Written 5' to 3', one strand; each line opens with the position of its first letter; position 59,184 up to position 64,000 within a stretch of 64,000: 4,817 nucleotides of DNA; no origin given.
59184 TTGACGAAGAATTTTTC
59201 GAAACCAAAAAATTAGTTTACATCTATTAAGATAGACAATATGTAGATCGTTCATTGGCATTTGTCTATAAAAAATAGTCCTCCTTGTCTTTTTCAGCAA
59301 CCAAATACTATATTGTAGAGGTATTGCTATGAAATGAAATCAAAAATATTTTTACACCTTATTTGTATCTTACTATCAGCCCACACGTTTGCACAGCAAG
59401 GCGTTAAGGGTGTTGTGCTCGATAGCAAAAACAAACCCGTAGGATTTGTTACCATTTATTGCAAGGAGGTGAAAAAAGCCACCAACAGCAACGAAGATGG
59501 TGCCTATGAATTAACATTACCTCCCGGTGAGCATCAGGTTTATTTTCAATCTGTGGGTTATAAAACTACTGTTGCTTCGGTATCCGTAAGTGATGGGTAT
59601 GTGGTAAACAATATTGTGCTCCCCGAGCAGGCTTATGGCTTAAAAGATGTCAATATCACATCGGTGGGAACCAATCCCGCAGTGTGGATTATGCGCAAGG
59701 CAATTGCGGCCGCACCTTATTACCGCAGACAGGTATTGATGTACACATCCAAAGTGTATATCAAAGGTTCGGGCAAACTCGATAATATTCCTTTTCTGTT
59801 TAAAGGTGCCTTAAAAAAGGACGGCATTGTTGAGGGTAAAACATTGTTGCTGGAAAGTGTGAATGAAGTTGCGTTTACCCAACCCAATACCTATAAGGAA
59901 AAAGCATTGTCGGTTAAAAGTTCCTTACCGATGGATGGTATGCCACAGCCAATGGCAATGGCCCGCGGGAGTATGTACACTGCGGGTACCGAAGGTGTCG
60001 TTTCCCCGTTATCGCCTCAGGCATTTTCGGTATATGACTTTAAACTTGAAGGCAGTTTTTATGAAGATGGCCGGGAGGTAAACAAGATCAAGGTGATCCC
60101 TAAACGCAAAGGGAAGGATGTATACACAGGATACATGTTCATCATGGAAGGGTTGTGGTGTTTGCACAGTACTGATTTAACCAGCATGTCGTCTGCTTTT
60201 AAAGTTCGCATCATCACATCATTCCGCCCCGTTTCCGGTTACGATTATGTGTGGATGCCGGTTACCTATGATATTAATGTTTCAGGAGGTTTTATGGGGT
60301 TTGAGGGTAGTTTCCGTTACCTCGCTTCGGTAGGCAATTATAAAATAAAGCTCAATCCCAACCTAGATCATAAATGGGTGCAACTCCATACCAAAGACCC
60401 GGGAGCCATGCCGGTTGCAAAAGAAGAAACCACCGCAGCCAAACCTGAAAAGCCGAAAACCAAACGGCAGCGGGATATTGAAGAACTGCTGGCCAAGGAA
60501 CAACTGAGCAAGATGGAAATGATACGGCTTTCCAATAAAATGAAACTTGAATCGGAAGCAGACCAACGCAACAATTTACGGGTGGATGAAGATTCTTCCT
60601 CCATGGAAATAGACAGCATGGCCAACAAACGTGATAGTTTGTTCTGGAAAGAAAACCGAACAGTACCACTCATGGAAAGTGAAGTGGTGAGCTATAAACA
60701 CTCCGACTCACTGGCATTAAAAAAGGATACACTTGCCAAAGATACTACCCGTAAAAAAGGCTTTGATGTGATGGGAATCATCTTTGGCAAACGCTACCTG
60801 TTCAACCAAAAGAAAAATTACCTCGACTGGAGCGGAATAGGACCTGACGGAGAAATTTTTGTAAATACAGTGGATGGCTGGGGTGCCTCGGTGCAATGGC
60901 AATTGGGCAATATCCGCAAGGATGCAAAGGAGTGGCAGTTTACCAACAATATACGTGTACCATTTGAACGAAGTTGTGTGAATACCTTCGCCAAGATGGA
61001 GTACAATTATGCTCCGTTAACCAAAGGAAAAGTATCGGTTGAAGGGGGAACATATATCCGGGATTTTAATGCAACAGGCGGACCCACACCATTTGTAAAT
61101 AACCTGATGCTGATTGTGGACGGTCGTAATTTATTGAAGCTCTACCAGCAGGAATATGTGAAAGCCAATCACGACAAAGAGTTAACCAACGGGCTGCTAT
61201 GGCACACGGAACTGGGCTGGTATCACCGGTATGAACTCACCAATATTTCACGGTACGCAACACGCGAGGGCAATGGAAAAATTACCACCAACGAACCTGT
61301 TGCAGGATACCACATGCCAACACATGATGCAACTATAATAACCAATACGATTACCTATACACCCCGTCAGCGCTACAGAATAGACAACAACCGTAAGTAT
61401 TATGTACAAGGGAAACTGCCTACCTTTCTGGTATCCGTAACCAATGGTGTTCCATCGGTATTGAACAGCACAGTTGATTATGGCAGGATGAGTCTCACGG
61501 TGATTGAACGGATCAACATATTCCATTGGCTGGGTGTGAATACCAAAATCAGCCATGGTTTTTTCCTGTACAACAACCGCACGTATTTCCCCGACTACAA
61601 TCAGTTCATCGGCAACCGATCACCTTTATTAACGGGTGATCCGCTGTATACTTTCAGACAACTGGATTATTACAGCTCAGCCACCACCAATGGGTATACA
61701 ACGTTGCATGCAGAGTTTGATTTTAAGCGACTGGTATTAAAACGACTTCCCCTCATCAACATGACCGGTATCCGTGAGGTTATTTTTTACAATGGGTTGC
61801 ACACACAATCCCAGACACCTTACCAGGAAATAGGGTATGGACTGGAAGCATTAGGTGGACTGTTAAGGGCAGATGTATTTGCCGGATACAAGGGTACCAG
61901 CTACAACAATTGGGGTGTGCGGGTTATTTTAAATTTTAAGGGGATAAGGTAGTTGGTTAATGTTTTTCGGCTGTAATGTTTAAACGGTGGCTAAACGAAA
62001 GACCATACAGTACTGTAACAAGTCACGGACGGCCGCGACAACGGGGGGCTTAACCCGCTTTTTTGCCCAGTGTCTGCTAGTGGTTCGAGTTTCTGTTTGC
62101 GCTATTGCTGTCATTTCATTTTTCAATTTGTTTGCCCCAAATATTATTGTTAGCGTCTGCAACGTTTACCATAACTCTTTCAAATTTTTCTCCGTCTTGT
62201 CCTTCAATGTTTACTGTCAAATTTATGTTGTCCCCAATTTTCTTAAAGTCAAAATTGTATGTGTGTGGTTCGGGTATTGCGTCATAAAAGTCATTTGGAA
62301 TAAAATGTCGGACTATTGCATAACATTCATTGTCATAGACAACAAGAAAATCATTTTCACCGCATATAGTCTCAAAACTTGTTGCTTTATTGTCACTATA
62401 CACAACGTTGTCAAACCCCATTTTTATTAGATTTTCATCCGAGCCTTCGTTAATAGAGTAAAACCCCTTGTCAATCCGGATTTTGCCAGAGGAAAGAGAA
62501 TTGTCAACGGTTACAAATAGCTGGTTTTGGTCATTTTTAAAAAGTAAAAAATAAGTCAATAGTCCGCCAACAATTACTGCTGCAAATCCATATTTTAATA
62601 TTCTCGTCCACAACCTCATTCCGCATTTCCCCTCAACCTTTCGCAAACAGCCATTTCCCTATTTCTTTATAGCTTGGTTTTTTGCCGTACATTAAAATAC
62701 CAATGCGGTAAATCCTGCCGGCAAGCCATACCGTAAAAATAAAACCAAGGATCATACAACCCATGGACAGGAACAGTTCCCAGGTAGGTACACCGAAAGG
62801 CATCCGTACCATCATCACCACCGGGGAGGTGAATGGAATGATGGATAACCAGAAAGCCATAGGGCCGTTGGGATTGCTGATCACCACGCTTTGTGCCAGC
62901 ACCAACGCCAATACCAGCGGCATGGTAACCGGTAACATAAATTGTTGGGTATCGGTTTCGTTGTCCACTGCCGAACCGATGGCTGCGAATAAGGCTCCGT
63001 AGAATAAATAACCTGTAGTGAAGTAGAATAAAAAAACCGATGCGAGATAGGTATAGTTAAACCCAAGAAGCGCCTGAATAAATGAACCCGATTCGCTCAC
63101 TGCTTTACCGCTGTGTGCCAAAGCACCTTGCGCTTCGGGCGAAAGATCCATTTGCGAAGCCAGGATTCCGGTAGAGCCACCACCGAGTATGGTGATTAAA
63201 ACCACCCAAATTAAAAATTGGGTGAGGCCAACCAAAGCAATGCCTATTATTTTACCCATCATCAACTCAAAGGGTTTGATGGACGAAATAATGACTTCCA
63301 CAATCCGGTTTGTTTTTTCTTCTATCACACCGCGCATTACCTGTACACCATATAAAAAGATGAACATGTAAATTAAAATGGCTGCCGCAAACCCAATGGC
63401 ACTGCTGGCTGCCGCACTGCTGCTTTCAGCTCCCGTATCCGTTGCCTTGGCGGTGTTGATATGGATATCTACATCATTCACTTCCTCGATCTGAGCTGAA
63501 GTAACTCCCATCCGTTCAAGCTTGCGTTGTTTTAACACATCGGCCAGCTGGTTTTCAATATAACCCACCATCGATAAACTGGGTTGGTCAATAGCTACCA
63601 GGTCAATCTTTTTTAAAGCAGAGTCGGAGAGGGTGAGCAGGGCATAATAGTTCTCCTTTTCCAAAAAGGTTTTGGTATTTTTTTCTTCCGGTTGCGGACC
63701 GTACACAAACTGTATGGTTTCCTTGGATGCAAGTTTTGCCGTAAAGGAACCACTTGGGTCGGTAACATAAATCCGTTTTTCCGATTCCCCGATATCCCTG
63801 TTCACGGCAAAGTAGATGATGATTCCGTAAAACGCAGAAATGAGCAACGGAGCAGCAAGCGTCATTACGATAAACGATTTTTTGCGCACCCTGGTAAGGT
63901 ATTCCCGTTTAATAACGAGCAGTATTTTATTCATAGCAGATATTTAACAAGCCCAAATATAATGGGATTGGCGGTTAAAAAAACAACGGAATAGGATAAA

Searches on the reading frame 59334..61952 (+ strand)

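Call 38: search_protein_families(library=pfam, proteins=[window:59334-61952:+], max_evalue=0.00001)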
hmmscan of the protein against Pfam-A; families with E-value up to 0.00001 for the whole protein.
window:59334-61952:+ (872 aa): 3 families
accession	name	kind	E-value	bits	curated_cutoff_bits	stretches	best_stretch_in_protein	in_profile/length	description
PF18939.6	DUF5686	-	2.7e-175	585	39.2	1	119-837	1-669/669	Family of unknown function (DUF5686)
PF13715.12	CarbopepD_reg_2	-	2.5e-14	53.5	32.2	1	24-107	1-87/88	CarboxypepD_reg-like domain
PF13620.12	CarboxypepD_reg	-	3.7e-11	43.6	32.3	1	24-90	2-74/82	Carboxypeptidase regulatory-like domain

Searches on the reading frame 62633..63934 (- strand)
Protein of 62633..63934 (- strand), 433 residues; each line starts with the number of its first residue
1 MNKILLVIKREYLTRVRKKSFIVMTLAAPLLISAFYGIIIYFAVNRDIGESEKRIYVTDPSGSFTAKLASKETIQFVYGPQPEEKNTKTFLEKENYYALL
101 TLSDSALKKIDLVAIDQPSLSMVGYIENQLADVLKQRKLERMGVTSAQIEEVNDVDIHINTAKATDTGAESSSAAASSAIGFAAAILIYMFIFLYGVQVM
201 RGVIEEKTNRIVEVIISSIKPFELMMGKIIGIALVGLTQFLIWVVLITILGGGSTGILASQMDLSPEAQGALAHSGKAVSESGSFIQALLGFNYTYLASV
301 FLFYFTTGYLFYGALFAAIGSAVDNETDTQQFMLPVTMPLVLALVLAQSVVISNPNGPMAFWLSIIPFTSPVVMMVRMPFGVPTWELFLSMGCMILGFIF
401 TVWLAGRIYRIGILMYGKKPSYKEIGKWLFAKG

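Call 38: search_protein_families(library=pfam, proteins=[window:62633-63934:-], max_evalue=0.00001)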
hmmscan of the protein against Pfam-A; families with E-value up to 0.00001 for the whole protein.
window:62633-63934:- (433 aa): 1 family
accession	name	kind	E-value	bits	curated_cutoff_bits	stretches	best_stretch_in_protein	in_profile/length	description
PF12698.13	ABC2_membrane_3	-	1.5e-60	205.6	31.6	1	19-405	1-345/347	ABC-2 family transporter protein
